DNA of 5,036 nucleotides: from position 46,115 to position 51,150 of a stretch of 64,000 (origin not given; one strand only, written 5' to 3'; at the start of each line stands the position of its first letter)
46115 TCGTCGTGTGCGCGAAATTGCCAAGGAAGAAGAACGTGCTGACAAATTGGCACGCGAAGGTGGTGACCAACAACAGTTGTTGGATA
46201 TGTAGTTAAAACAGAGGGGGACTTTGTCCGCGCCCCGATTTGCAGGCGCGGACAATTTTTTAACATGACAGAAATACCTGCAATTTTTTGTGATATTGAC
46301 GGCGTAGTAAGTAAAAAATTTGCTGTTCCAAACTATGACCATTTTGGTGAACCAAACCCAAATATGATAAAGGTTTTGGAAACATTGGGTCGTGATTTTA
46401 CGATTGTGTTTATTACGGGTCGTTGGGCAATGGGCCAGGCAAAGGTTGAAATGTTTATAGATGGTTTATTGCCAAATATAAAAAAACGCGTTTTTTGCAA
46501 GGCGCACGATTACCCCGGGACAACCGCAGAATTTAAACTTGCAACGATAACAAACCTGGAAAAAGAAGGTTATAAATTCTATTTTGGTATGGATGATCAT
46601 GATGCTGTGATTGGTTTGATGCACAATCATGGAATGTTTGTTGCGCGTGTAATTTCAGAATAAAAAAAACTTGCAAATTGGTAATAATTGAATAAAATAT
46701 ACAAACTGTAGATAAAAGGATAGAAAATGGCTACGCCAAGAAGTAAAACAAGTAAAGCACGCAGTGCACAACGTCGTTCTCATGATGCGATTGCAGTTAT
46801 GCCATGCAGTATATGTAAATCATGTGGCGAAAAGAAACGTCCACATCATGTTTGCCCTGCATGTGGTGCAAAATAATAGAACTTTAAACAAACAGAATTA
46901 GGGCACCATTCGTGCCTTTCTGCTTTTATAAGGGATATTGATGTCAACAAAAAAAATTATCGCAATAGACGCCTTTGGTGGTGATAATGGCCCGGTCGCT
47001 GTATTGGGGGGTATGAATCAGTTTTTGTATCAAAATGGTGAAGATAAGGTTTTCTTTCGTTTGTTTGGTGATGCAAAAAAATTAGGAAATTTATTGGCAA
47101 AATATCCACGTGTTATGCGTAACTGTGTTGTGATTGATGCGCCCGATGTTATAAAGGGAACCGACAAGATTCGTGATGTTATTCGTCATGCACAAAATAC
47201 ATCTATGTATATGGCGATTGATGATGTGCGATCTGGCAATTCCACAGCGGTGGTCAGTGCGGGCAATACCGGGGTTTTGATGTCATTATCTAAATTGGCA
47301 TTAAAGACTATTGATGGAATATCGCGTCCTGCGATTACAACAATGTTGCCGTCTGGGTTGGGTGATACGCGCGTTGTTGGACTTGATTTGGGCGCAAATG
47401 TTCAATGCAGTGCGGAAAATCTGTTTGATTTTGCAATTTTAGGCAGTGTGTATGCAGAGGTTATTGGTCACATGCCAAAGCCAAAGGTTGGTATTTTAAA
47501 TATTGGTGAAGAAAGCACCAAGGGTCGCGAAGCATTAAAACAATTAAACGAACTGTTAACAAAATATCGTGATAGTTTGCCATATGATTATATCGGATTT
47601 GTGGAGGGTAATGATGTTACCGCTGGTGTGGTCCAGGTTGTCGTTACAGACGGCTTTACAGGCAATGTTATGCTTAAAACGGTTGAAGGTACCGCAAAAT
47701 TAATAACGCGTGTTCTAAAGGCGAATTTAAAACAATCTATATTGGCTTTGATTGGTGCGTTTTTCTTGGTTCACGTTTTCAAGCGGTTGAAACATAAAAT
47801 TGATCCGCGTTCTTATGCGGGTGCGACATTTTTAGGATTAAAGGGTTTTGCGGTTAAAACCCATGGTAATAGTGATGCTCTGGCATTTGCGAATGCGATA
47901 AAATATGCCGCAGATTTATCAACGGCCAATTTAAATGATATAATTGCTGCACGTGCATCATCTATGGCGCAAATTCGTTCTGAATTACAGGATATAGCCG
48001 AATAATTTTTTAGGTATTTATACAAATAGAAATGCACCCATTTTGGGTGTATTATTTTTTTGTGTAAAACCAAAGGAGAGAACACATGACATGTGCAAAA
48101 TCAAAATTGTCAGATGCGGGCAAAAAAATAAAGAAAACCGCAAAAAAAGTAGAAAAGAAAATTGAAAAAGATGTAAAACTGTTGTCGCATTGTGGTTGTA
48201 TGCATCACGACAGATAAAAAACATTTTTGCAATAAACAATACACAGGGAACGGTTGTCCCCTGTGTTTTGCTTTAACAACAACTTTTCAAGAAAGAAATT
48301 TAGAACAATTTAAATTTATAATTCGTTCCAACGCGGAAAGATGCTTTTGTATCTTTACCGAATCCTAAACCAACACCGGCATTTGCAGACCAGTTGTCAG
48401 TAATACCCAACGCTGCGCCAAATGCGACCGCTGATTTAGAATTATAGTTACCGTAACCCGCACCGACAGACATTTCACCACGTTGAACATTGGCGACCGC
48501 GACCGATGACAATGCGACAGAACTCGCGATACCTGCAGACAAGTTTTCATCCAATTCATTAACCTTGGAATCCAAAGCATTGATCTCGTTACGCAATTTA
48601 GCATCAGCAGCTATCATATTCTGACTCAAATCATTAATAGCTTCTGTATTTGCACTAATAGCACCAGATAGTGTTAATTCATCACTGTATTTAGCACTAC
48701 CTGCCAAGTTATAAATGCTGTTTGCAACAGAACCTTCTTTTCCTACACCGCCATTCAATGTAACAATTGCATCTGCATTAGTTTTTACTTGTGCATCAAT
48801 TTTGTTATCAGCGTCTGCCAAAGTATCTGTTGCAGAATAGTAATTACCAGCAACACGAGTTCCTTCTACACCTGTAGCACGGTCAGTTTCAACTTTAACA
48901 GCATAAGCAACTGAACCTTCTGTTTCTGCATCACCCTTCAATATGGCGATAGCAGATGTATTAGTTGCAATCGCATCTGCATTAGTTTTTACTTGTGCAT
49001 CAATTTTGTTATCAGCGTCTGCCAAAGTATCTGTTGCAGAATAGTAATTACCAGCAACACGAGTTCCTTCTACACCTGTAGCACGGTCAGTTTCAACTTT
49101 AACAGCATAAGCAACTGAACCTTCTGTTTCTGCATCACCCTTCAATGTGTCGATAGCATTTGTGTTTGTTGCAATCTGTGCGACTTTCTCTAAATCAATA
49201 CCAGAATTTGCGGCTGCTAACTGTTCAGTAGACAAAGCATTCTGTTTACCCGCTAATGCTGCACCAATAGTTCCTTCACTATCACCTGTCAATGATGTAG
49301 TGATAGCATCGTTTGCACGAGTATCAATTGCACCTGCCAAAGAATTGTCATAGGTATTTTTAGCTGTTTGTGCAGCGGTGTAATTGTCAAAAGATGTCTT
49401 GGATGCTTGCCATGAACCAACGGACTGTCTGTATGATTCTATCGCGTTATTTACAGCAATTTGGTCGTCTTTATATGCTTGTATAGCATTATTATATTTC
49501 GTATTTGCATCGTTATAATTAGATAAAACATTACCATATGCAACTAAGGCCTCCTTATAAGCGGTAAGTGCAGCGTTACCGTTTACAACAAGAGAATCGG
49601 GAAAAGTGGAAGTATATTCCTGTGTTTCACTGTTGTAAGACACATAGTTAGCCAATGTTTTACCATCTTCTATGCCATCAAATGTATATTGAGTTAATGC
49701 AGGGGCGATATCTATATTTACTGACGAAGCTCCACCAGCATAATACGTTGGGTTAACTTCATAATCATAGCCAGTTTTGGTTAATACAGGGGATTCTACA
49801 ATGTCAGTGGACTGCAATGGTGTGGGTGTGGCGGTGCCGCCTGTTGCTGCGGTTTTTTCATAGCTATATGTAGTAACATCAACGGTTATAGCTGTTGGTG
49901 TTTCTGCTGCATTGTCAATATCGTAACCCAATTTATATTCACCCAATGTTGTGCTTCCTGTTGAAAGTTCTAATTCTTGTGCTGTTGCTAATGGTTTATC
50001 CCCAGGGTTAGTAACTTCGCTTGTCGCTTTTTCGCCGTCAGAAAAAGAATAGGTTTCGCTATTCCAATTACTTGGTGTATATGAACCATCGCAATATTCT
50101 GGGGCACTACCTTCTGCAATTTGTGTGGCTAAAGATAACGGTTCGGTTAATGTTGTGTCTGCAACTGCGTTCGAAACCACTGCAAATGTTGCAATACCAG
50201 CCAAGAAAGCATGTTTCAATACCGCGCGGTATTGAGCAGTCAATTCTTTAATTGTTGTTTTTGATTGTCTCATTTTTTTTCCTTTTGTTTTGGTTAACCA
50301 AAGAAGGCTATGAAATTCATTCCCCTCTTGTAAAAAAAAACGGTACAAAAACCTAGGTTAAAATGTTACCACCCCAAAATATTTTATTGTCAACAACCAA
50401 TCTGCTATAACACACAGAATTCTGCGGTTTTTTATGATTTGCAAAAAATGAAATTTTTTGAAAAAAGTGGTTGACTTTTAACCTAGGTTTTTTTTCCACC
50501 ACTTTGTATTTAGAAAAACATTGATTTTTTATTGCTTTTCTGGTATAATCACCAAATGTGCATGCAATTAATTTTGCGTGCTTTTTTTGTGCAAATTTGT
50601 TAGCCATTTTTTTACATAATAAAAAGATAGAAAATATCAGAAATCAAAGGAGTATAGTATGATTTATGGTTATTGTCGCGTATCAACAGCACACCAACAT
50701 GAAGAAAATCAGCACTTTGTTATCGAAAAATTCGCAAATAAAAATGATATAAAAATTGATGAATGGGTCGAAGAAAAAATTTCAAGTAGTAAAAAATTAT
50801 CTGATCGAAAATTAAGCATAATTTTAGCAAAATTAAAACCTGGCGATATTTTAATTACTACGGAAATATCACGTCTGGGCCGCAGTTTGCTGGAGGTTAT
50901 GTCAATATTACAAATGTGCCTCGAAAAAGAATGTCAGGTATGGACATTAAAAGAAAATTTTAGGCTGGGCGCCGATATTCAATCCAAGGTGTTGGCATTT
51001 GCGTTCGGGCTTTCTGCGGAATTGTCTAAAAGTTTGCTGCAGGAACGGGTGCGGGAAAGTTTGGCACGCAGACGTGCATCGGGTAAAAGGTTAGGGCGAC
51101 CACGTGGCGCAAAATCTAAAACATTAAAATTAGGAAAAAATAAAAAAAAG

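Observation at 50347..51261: Serine invertase plus 26-bp inverted repeats bracketing a promoter-like ~94-bp segment upstream of a trimeric autotransporter adhesin: candidate phase-variation switch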

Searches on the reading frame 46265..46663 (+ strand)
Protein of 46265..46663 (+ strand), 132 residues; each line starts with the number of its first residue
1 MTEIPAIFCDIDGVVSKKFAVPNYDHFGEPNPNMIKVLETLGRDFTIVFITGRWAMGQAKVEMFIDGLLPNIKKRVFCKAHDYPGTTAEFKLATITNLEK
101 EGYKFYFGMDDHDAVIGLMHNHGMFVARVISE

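Call 5: search_protein_families(library=pfam, proteins=[window:46265-46663:+], max_evalue=0.01)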
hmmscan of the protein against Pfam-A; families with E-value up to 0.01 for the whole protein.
window:46265-46663:+ (132 aa): 1 family
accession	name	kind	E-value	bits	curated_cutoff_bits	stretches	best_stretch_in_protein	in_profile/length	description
PF25109.1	HAD_PNKP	-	0.0013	19.3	27.6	1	6-129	3-138/143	Polynucleotide kinase PNKP phosphatase domain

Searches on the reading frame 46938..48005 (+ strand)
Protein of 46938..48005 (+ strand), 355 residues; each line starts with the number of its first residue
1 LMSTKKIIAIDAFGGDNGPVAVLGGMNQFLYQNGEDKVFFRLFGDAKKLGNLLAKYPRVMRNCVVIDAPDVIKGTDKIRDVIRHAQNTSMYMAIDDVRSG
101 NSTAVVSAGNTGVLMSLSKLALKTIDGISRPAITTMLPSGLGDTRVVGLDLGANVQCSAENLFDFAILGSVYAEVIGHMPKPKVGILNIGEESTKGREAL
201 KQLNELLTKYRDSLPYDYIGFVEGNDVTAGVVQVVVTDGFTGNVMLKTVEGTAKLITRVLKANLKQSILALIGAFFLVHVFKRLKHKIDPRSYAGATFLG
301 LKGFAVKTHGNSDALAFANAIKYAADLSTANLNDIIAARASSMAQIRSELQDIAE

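Call 5: search_protein_families(library=pfam, proteins=[window:46938-48005:+], max_evalue=0.01)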
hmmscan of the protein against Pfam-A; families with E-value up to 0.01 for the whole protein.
window:46938-48005:+ (355 aa): 1 family
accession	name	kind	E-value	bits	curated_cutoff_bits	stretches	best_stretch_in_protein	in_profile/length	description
PF02504.20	FA_synthesis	-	2.9e-92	309.6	29.1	1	8-332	3-321/324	Fatty acid synthesis protein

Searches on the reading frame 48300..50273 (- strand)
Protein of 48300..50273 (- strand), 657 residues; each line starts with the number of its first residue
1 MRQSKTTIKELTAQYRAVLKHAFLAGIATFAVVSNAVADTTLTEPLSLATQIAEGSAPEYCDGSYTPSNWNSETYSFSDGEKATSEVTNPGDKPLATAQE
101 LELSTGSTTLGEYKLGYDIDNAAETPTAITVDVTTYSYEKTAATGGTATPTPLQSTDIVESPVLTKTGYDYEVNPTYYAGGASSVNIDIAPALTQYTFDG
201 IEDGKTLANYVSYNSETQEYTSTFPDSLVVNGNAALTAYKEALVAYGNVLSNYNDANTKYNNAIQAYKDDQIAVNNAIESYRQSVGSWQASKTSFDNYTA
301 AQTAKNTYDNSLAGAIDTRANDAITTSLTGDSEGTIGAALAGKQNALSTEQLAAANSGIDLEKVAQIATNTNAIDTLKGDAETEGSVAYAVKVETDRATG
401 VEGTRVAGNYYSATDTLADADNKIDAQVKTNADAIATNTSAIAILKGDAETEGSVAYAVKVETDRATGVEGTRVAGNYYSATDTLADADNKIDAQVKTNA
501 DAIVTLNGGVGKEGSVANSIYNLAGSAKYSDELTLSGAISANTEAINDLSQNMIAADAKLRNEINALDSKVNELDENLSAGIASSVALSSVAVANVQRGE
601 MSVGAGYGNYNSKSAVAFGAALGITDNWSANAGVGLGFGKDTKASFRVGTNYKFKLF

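Call 5: search_protein_families(library=pfam, proteins=[window:48300-50273:-], max_evalue=0.01)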
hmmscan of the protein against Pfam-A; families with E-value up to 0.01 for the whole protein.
window:48300-50273:- (657 aa): 2 families
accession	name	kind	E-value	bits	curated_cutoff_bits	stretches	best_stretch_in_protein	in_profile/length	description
PF03895.21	YadA_anchor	-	2e-08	34.6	22.7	1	598-654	6-60/60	YadA-like membrane anchor domain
PF16629.10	Arm_APC_u3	-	0.00027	21.1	25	0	388-440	114-166/293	Armadillo-associated region on APC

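Call 10: search_protein_families(library=ncbifam, proteins=[window:48300-50273:-], max_evalue=0.01)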
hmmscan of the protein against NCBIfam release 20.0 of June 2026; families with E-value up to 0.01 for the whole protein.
window:48300-50273:- (657 aa): 0 families

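Call 27: find_encoding_contigs(protein=window:48300-50273:-, flank=3000, max_places=10)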
Protein window:48300-50273:- (657 aa): 1 contig read that carries it; 1 place shown.
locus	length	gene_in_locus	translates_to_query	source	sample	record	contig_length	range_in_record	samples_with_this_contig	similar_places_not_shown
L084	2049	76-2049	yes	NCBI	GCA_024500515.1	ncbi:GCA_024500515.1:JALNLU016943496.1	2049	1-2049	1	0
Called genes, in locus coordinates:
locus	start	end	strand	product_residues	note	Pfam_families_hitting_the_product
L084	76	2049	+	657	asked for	PF03895:YadA_anchor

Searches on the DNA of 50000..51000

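Call 60: search_rna_families(source=window, start=50000, end=51000, threshold=evalue, max_evalue=1)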
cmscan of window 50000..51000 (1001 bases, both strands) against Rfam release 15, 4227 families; matches with E-value up to 1: 5.
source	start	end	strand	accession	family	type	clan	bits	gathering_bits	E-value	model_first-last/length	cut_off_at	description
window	50348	50491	-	RF04205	MIR2606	Gene; miRNA;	-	25.1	139.7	0.37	1-165/165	no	MIR2606 microRNA precursor family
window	50348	50491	+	RF04205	MIR2606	Gene; miRNA;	-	24.3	139.7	0.53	1-165/165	no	MIR2606 microRNA precursor family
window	50184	50343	-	RF00543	snopsi18S-1377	Gene; snRNA; snoRNA; HACA-box;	-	23.3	48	0.11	1-140/140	no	Small nucleolar RNA psi18S-1377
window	50340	50500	-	RF03839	MIR2599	Gene; miRNA;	-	21.1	120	0.32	1-132/132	no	MIR2599 microRNA precursor family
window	50549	50662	+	RF01578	RUF1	Gene; sRNA;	-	18.8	70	0.6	1-264/264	no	Plasmodium RNA of unkown function RUF1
